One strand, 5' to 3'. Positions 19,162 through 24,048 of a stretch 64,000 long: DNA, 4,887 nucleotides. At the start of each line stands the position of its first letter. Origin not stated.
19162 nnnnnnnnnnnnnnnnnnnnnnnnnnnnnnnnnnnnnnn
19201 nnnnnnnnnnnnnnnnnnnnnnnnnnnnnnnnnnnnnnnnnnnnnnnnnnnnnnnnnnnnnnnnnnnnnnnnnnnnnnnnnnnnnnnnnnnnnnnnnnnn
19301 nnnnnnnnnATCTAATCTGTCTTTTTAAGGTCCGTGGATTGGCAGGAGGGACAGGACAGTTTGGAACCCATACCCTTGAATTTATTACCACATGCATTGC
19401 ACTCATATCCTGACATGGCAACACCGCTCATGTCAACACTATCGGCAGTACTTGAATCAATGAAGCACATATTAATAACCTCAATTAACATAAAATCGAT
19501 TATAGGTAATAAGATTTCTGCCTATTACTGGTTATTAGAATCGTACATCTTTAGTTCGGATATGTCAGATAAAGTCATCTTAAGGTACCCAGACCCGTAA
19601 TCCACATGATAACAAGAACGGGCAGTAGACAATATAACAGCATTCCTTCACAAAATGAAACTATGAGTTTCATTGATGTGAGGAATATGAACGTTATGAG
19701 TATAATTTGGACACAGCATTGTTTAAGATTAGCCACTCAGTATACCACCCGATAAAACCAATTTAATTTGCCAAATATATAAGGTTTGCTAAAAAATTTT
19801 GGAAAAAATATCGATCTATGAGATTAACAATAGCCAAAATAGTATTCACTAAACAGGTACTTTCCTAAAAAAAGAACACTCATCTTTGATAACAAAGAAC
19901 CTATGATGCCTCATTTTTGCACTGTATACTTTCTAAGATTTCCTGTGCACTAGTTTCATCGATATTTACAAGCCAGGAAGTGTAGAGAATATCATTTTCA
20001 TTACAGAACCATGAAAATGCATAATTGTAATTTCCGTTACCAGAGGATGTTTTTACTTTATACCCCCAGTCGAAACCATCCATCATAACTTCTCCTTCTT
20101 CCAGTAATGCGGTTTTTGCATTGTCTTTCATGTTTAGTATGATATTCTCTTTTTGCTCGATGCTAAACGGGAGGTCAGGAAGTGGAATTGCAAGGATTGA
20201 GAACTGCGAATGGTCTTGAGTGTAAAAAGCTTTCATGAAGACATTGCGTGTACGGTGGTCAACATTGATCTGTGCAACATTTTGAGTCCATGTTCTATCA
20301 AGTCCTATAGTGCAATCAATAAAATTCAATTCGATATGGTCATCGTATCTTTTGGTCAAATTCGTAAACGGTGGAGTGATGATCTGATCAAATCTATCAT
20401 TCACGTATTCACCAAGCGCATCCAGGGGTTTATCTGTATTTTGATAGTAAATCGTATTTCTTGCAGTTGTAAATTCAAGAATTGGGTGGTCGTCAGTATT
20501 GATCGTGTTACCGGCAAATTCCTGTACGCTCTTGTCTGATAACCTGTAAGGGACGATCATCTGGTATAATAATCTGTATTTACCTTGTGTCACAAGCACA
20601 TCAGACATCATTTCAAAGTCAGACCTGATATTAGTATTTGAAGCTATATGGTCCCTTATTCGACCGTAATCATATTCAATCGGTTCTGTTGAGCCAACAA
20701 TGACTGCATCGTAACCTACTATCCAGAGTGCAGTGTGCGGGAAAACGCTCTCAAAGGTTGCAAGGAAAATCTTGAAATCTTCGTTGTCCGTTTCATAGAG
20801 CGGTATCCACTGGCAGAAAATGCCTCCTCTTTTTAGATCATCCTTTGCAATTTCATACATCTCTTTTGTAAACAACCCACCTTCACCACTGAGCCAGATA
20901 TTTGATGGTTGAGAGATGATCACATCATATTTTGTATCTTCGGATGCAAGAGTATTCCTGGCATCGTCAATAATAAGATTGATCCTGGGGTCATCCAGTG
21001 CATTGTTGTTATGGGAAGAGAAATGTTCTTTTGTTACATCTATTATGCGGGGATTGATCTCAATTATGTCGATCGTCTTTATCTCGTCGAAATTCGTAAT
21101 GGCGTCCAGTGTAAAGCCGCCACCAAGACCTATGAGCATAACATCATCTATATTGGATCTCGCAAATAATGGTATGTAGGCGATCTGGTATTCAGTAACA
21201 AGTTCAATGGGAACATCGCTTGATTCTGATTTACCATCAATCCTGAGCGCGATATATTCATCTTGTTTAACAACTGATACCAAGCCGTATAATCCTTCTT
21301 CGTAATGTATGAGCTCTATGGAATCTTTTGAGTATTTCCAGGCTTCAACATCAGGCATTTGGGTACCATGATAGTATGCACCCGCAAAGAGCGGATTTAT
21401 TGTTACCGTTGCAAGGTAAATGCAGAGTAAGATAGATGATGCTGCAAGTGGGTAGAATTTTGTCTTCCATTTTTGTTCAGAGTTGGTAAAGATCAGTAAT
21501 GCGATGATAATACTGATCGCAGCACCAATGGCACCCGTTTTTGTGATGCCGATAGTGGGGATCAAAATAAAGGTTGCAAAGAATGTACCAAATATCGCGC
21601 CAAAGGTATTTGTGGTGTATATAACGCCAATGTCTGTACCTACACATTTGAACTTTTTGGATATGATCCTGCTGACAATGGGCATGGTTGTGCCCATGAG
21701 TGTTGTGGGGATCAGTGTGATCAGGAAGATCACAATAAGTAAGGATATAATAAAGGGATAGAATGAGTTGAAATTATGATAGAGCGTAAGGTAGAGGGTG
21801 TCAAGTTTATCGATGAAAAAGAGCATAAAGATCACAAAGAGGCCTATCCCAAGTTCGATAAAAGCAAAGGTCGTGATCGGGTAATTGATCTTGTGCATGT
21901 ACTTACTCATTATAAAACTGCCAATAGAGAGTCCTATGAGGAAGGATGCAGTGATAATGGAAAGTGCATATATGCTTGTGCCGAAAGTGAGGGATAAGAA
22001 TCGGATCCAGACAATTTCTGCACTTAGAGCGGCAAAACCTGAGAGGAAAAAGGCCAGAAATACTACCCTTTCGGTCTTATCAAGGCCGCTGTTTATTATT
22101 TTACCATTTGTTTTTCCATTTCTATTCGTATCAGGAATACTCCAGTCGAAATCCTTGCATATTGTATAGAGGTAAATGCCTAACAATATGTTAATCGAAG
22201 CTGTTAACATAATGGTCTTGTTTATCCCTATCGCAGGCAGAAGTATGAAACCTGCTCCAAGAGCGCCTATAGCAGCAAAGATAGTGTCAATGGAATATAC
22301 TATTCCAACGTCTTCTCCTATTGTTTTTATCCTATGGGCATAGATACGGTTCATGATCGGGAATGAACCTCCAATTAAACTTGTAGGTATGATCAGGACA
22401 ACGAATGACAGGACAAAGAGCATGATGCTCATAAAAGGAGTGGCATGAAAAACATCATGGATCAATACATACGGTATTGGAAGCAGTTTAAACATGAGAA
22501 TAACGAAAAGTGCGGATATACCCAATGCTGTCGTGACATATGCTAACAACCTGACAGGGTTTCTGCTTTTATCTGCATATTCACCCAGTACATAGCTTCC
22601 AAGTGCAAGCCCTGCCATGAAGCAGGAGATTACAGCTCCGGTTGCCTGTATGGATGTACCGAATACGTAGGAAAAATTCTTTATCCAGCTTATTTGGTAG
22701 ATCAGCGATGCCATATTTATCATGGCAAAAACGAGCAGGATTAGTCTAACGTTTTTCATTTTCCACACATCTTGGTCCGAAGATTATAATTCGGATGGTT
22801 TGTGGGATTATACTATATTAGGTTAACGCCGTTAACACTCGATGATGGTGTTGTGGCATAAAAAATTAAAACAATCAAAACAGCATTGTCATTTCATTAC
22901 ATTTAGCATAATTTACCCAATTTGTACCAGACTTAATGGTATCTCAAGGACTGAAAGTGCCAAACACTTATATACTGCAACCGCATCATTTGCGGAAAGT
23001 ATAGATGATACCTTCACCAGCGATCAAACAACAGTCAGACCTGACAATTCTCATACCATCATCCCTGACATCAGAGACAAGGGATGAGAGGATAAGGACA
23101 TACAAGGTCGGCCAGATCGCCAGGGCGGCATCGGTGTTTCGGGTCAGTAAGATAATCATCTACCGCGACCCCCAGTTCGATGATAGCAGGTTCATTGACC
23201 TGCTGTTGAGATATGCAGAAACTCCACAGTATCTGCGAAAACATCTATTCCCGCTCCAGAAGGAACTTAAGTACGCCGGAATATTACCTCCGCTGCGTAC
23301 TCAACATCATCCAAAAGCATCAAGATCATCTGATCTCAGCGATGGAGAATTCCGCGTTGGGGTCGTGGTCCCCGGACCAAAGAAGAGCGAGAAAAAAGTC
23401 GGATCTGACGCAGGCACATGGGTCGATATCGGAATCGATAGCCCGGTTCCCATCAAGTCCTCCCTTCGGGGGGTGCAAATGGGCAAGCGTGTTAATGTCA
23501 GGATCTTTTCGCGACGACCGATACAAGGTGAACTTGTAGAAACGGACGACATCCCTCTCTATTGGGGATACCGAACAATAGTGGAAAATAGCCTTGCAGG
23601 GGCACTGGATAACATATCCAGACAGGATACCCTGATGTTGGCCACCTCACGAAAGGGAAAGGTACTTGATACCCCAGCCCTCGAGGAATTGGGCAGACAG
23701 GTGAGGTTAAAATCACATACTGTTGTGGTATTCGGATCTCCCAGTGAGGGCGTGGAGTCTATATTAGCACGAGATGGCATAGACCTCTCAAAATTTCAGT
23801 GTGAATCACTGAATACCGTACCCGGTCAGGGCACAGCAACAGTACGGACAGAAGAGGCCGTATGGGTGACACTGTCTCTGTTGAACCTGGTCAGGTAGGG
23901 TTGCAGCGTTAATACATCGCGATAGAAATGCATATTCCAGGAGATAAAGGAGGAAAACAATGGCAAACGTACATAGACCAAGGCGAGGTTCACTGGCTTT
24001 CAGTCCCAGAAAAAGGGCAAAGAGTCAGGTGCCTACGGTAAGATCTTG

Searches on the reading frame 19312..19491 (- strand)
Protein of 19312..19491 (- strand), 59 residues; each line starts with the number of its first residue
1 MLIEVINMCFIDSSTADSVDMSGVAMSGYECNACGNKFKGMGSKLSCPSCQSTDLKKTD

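Call 4: search_protein_families(library=pfam, proteins=[window:19312-19491:-], max_evalue=1)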
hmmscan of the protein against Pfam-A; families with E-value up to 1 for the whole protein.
window:19312-19491:- (59 aa): 22 families
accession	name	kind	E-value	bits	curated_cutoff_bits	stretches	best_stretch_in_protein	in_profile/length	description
PF23455.1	DUF7129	-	6.5e-06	26.2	30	1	27-53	10-36/45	Domain of unknown function (DUF7129)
PF09723.15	Zn_ribbon_8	-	2e-05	24.9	34.4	1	29-57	6-39/41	Zinc ribbon domain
PF01155.25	HypA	-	0.00097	19.6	28.9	1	29-56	71-98/112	Hydrogenase/urease nickel incorporation, metallochaperone, hypA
PF03107.22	C1_2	-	0.0025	18.5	26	1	28-51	17-40/48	C1 domain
PF23451.1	Zn_ribbon_PaaD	-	0.0028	17.7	27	2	44-56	14-26/53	PaaD zinc beta ribbon domain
PF08772.16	Zn_ribbon_NOB1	-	0.0071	16.9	24.9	1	29-58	9-37/72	Nin one binding (NOB1) Zn-ribbon like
PF03811.18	Zn_ribbon_InsA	-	0.013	15.6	26.1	1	45-54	6-15/35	InsA N-terminal domain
PF01096.23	Zn_ribbon_TFIIS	-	0.024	14.9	21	1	29-39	29-39/39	Transcription factor S-II (TFIIS)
PF14446.12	Prok-RING_1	-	0.025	15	29.1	1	27-52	3-28/54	Prokaryotic RING finger family 1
PF13248.11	Zn_ribbon_3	-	0.027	14.4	27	0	28-37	2-11/26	zinc-ribbon domain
PF00569.23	ZZ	-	0.062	13.6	21.4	1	28-55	4-30/45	Zinc finger, ZZ type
PF00320.33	GATA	-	0.072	13.1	26.8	1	29-43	21-35/36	GATA zinc finger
PF22747.2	Zn_ribbon_DUF2089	-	0.087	13.4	27.6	0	43-53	11-21/32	DUF2089 zinc ribbon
PF13465.12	zf-H2C2_2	-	0.15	12.9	40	0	29-39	15-25/26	Zinc-finger double domain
PF19133.5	DUF5816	-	0.15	12.8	26.9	1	15-39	39-63/72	Family of unknown function (DUF5816)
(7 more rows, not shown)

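Call 5: search_protein_families(library=ncbifam, proteins=[window:19312-19491:-], max_evalue=1)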
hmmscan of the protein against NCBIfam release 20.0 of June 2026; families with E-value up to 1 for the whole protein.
window:19312-19491:- (59 aa): 17 families
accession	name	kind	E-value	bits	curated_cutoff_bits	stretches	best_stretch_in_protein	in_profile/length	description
TIGR02605.1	CxxC_CxxC_SSSS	subfamily_domain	0.00019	21.5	31.3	1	29-57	6-39/52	FmdB family zinc ribbon protein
NF033497.1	rubre_like_arch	subfamily_domain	0.00035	20.2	32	1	29-51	1-23/34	rubrerythrin-like domain-containing protein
NF034126.3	PRK09521.1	equivalog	0.00052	19.9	90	1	23-57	141-173/180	exosome complex RNA-binding protein Csl4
NF047912.1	ECs_2282_CxxC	subfamily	0.0022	17.8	37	1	44-57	2-15/60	ECs_2282 family putative zinc-binding protein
NF050000.1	IS1_IS1595_Zn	domain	0.0069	16.9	28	1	47-57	1-11/34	IS1/IS1595 family N-terminal zinc-binding domain-containing protein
NF048018.1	IS256_N_4Cys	domain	0.0076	16.9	27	1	46-57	1-12/31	transposase-like zinc-binding domain-containing protein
NF001646.0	PRK00420.1-3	equivalog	0.021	15.1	117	1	21-57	13-49/117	hypothetical protein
NF009146.0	PRK12496.1-3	equivalog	0.027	14.2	268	1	27-53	121-147/162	hypothetical protein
NF008757.0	PRK11788.1-5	equivalog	0.037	13.2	363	1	26-52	351-375/388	lipopolysaccharide assembly protein LapB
NF003058.0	PRK03976.1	equivalog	0.044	13.7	87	1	21-41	47-67/91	50S ribosomal protein L37ae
NF011481.0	PRK14890.1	equivalog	0.047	13.7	61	1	26-53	7-36/61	putative Zn-ribbon RNA-binding protein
NF045767.1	RuberyRbr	equivalog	0.048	13.7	200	1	29-52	159-182/194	rubrerythrin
TIGR00100.1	hypA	equivalog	0.063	13.3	88.1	1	29-55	71-98/116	hydrogenase maturation nickel metallochaperone HypA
NF001608.0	PRK00398.1-6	equivalog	0.068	13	84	1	26-51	1-28/46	DNA-directed RNA polymerase subunit P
NF001645.0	PRK00420.1-2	equivalog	0.1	12.6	162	1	21-57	17-53/106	hypothetical protein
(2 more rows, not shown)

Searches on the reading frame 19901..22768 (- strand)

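Call 4: search_protein_families(library=pfam, proteins=[window:19901-22768:-], max_evalue=1)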
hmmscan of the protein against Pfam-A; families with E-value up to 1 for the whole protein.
window:19901-22768:- (955 aa): 4 families
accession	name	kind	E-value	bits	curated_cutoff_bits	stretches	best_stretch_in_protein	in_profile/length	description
PF01564.23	Spermine_synth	-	4.7e-20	72.3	22.9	1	528-680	7-157/186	Spermine/spermidine synthase domain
PF07690.21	MFS_1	-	4.5e-09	36.1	33.4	2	13-395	6-347/347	Major Facilitator Superfamily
PF13649.12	Methyltransf_25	-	0.031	15.4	27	1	545-622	3-73/97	Methyltransferase domain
PF05175.20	MTS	-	0.15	12.2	23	0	546-650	38-135/170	Methyltransferase small domain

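Call 5: search_protein_families(library=ncbifam, proteins=[window:19901-22768:-], max_evalue=1)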
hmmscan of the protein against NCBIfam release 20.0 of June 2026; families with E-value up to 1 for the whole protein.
window:19901-22768:- (955 aa): 6 families
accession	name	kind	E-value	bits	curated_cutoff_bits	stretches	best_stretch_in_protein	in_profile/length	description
NF002956.0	PRK03612.1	equivalog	5.7e-51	173.5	472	2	232-651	18-413/522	polyamine aminopropyltransferase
NF037959.1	MFS_SpdSyn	subfamily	2.4e-39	135.4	40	3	247-450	4-202/480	fused MFS/spermidine synthase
NF002010.0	PRK00811.1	equivalog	5.7e-26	91.4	260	1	526-682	65-220/287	polyamine aminopropyltransferase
TIGR00417.1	speE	equivalog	5.9e-22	78.2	249.55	1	488-679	21-210/271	spermidine synthase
NF002435.0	PRK01581.1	equivalog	1.5e-13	50.6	537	1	533-764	143-364/374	polyamine aminopropyltransferase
NF003380.0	PRK04457.1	equivalog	4.5e-12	45.6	304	1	519-683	48-205/265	polyamine aminopropyltransferase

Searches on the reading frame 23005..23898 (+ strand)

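Call 99: search_protein_families(library=pfam, proteins=[window:23005-23898:+], max_evalue=0.00001)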
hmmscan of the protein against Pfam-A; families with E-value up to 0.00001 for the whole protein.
window:23005-23898:+ (297 aa): 1 family
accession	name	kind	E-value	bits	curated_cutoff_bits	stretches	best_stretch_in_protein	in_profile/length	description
PF02598.22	Methyltrn_RNA_3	-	7.8e-65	219.7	27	1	13-293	2-302/302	Putative RNA methyltransferase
